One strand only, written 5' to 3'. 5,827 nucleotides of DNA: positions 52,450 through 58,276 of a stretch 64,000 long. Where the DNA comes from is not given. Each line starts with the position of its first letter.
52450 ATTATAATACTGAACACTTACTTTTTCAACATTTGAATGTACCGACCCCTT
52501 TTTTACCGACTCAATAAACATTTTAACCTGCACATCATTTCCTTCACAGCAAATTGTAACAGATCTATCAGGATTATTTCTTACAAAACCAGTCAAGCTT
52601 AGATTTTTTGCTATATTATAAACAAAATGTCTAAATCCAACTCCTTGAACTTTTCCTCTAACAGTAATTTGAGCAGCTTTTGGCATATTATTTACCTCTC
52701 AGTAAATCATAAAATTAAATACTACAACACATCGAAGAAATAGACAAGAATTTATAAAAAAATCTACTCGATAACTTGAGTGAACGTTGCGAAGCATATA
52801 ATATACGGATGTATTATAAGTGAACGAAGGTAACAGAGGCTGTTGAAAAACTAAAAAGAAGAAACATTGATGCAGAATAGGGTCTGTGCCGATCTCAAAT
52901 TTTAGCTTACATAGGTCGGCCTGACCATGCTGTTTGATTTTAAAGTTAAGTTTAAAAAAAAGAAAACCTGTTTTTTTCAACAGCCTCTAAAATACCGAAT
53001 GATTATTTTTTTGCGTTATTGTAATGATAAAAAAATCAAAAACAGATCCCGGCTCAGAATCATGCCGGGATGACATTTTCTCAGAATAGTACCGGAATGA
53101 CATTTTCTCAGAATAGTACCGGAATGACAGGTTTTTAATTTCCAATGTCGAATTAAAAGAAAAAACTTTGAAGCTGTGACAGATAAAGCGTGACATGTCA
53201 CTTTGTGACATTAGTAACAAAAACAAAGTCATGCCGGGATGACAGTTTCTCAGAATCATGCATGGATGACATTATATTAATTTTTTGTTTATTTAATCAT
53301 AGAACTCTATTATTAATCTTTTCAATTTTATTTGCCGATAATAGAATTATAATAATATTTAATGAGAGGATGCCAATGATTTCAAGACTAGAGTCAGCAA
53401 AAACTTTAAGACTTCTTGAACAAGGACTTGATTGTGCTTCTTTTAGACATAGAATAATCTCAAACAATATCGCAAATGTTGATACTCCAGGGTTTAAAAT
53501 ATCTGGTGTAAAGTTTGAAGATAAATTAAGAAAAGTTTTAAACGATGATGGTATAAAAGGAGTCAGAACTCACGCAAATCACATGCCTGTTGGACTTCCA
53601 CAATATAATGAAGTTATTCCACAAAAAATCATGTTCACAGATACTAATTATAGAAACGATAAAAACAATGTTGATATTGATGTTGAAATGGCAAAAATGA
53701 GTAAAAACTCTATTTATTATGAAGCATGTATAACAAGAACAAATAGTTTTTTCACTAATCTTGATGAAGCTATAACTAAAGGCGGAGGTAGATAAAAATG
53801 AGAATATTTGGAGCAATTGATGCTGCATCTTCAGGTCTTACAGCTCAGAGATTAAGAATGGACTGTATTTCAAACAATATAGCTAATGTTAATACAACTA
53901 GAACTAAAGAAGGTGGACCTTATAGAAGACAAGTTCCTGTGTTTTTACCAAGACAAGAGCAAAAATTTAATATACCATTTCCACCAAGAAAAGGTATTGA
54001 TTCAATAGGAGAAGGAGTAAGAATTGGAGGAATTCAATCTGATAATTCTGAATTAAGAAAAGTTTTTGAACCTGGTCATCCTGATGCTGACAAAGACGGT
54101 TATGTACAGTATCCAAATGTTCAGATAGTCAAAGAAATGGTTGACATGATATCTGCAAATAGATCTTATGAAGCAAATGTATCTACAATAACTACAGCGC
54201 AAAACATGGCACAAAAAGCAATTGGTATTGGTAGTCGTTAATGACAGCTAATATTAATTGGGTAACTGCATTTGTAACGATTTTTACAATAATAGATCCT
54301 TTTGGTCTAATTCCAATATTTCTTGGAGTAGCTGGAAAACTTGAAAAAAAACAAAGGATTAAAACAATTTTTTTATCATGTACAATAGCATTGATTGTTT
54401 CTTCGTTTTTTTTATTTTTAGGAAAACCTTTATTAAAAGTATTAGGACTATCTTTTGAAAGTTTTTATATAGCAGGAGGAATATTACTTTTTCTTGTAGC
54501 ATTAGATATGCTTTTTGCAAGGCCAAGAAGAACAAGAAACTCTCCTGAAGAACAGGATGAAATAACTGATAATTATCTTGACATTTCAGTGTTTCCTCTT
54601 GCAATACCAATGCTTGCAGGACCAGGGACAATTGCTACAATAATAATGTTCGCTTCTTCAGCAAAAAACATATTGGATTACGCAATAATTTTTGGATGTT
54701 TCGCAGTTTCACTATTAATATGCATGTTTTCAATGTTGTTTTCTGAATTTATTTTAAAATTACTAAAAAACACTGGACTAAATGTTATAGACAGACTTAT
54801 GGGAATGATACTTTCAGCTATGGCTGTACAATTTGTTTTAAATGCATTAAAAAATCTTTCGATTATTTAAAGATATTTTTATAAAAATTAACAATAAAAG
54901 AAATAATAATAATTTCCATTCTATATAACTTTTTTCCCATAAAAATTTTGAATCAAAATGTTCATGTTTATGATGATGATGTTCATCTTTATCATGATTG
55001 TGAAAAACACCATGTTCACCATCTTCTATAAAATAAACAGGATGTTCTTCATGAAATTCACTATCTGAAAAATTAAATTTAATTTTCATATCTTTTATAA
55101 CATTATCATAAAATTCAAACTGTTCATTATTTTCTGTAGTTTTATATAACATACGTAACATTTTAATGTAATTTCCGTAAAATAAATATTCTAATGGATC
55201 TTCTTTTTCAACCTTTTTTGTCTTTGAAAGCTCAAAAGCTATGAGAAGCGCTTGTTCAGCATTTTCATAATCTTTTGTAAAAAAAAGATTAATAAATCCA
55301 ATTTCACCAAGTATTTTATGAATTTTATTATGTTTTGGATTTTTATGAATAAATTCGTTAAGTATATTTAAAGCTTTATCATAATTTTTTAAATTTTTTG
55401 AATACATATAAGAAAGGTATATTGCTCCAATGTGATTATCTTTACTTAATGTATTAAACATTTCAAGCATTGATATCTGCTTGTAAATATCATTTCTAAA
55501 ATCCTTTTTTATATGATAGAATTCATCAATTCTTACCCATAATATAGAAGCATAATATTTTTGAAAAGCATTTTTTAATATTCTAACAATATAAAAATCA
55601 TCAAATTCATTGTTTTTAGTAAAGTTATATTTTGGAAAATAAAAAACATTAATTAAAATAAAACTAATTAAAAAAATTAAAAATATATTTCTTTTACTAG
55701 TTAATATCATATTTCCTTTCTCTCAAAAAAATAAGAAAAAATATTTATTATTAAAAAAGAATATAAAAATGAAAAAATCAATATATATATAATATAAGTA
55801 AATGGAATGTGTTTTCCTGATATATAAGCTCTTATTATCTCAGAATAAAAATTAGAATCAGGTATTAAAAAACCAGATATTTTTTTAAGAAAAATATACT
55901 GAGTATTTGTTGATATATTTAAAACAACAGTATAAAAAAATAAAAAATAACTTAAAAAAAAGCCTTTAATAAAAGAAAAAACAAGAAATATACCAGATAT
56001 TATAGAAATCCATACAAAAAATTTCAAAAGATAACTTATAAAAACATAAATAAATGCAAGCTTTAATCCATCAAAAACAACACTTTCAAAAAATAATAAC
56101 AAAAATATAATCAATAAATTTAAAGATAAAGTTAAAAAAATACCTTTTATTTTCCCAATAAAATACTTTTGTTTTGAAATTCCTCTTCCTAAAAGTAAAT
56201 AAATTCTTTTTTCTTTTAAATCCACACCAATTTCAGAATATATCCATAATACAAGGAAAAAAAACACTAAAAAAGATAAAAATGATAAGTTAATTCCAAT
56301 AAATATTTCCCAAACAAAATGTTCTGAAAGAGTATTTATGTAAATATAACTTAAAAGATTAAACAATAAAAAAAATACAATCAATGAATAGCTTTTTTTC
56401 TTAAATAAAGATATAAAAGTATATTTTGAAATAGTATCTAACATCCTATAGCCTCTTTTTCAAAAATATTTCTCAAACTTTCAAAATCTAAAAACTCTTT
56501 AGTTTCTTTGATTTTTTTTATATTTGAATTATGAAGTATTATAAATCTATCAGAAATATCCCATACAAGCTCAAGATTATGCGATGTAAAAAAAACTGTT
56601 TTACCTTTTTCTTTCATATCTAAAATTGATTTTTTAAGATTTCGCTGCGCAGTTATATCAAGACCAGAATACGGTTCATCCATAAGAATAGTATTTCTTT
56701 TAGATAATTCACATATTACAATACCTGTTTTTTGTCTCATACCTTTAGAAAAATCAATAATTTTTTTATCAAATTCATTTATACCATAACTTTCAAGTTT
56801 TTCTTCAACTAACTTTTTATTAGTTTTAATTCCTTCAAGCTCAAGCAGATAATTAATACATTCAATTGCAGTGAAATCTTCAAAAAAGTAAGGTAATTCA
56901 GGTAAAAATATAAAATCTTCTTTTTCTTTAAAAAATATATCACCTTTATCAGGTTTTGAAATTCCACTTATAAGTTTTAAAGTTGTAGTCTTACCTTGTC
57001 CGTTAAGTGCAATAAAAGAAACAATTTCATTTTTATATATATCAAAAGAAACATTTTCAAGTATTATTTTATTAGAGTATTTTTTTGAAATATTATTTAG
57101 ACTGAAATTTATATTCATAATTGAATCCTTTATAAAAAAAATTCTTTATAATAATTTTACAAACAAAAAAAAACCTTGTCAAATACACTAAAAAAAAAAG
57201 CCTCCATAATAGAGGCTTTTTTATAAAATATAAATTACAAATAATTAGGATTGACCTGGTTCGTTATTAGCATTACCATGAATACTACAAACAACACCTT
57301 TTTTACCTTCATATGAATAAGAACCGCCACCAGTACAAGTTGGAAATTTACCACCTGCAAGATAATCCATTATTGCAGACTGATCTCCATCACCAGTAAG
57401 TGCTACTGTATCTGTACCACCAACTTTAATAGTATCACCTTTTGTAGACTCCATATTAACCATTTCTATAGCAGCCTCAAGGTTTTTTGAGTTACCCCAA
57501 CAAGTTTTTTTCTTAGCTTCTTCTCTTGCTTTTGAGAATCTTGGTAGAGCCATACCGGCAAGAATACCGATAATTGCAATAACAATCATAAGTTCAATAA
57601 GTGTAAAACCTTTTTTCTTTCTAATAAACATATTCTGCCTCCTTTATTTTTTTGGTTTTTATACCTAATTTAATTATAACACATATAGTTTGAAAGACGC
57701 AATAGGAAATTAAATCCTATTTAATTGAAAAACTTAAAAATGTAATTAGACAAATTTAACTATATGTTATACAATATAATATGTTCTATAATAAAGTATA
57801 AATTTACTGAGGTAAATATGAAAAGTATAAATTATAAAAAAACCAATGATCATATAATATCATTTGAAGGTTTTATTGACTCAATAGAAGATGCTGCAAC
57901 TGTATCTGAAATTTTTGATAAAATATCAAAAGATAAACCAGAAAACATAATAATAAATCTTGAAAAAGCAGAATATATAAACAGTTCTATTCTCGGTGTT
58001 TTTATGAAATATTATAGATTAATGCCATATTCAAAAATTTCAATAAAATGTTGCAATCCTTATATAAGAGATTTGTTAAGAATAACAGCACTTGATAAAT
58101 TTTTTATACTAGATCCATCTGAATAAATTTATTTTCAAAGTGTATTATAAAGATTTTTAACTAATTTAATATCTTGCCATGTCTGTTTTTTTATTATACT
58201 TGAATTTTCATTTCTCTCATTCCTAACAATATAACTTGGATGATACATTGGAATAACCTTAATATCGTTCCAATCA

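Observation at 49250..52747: Orphan BMC shell gene co-transcribed with a LipS1/LipS2-type radical SAM pair, acylphosphatase and a cyclodeaminase domain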

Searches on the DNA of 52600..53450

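Call 71: search_rna_families(source=window, start=52600, end=53450, threshold=evalue, max_evalue=1)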
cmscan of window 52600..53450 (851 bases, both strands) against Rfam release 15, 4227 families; matches with E-value up to 1: 1.
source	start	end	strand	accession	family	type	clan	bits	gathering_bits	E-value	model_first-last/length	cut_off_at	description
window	53227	53346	-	RF02615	BSR0626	Gene; sRNA;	-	19.6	155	0.7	1-128/128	no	Brucella sRNA 0626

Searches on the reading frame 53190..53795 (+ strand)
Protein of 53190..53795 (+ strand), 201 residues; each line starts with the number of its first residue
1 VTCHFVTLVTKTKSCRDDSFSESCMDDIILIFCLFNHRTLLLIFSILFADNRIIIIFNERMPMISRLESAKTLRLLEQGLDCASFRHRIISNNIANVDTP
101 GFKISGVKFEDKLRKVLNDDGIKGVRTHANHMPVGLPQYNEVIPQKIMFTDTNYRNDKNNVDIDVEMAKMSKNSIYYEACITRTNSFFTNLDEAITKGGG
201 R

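Call 34: search_protein_families(library=pfam, proteins=[window:53190-53795:+], max_evalue=0.001)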
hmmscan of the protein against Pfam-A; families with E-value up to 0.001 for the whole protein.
window:53190-53795:+ (201 aa): 1 family
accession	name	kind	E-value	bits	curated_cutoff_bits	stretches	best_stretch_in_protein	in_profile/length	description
PF00460.25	Flg_bb_rod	-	1.1e-06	28.9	20.7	1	89-103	17-31/31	Flagella basal body rod protein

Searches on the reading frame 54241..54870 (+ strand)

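Call 34: search_protein_families(library=pfam, proteins=[window:54241-54870:+], max_evalue=0.001)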
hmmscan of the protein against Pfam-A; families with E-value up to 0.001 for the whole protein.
window:54241-54870:+ (209 aa): 1 family
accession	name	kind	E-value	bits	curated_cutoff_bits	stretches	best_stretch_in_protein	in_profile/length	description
PF01914.23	MarC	-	1.4e-56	191.6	23.9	1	8-206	5-202/203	MarC family integral membrane protein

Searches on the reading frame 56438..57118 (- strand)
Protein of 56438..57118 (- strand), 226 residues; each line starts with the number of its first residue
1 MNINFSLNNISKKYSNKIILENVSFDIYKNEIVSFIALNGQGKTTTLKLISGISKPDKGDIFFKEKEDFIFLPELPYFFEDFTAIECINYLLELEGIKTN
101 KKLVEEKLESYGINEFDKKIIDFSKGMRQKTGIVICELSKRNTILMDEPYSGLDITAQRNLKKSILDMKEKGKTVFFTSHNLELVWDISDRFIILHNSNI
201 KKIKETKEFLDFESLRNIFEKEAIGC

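Call 34: search_protein_families(library=pfam, proteins=[window:56438-57118:-], max_evalue=0.001)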
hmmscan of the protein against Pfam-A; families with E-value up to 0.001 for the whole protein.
window:56438-57118:- (226 aa): 2 families
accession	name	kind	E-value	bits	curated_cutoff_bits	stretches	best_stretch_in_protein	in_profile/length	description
PF00005.33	ABC_tran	-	2e-17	64.5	25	1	20-150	1-136/137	ABC transporter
PF13304.12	AAA_21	-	1.7e-08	35.3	27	1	122-185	237-303/304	AAA domain, putative AbiEii toxin, Type IV TA system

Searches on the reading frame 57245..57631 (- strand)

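Call 34: search_protein_families(library=pfam, proteins=[window:57245-57631:-], max_evalue=0.001)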
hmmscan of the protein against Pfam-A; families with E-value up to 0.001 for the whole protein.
window:57245-57631:- (128 aa): 1 family
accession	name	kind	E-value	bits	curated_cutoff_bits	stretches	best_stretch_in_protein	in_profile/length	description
PF07963.17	N_methyl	-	4.6e-11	42.2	21.2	1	4-29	2-27/27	Prokaryotic N-terminal methylation motif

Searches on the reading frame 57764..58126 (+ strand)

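Call 34: search_protein_families(library=pfam, proteins=[window:57764-58126:+], max_evalue=0.001)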
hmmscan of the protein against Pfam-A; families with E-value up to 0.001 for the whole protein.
window:57764-58126:+ (120 aa): 1 family
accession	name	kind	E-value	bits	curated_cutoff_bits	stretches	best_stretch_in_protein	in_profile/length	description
PF01740.26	STAS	-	3.5e-08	33.6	22.6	1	23-118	3-101/106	STAS domain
